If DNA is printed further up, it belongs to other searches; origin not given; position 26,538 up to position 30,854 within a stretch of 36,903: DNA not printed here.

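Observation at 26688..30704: Covalent fusion of CarB (carbamoyl-phosphate synthase large subunit) to ornithine carbamoyltransferase in one 1338-aa polypeptide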

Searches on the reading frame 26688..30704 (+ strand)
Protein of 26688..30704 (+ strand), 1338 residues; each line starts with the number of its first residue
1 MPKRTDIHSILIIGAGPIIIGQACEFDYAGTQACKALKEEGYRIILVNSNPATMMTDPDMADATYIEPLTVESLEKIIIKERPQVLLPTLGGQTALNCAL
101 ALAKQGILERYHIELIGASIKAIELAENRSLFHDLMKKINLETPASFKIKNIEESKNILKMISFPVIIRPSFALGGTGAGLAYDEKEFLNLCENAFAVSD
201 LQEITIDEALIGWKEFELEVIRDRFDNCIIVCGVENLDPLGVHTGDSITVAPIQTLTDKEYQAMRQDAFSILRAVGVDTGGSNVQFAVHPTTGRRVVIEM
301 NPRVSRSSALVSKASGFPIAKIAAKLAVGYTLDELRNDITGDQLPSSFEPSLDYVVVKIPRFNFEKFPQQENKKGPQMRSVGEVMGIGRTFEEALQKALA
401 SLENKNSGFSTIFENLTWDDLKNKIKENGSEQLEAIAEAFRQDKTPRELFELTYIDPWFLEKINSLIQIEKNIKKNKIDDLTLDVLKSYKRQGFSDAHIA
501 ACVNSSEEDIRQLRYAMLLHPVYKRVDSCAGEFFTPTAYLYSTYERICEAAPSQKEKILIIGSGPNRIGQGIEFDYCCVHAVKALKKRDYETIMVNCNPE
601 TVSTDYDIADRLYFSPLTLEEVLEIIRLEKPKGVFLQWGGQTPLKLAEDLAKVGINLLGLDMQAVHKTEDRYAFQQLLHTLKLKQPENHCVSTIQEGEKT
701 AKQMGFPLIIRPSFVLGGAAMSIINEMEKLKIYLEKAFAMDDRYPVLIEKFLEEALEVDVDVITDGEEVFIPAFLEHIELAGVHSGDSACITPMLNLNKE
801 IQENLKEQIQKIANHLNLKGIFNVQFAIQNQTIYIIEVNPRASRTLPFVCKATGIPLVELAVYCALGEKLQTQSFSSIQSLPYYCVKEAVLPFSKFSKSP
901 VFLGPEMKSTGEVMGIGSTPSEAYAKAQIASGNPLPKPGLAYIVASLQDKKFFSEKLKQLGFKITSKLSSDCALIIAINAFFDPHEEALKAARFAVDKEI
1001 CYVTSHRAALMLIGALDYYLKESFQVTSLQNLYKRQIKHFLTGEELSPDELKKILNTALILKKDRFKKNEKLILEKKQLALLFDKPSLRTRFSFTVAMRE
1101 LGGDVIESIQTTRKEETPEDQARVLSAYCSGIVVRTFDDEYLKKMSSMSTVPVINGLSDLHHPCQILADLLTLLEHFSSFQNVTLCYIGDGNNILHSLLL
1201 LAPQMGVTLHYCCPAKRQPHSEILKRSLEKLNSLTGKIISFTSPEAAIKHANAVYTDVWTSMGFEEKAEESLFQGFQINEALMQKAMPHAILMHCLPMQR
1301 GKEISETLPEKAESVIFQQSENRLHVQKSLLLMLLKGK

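Call 5: search_protein_families(library=pfam, proteins=[window:26688-30704:+])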
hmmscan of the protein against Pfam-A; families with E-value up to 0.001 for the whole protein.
window:26688-30704:+ (1338 aa): 11 families
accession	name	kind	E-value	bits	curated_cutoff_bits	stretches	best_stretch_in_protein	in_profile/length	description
PF02786.22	CPSase_L_D2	-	1.1e-101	339.1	19.8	2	129-334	2-210/211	Carbamoyl-phosphate synthase L chain, ATP binding domain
PF25596.1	CPSase_L_D1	-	3.4e-97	320.9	27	2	7-124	2-117/118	Carbamoyl phosphate synthase preATP-grasp domain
PF00185.30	OTCace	-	7.6e-47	159.7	29.4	1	1181-1333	1-156/157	Aspartate/ornithine carbamoyltransferase, Asp/Orn binding domain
PF02729.26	OTCace_N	-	7.7e-42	143.3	29.9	1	1038-1175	1-148/148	Aspartate/ornithine carbamoyltransferase, carbamoyl-P binding domain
PF02787.25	CPSase_L_D3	-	1.7e-22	79.6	26.6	1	424-502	2-79/80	Carbamoyl-phosphate synthetase large chain, oligomerisation domain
PF07478.18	Dala_Dala_lig_C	-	4.4e-14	52.9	24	1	697-841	28-175/204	D-ala D-ala ligase C-terminus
PF15632.11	ATPgrasp_Ter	-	4e-13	49.7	29.1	1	802-872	46-113/131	ATP-grasp in the biosynthetic pathway with Ter operon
PF02222.28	ATP-grasp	-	5.7e-13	49.4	27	1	677-842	2-163/179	ATP-grasp domain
PF02655.19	ATP-grasp_3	-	1e-11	45.7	23.2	1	669-842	2-157/160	ATP-grasp domain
PF01071.24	GARS_A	-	1.8e-08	34.9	27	0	675-841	7-188/194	Phosphoribosylglycinamide synthetase, ATP-grasp (A) domain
PF13535.11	ATP-grasp_4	-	4e-06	27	27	1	719-841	30-151/160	ATP-grasp domain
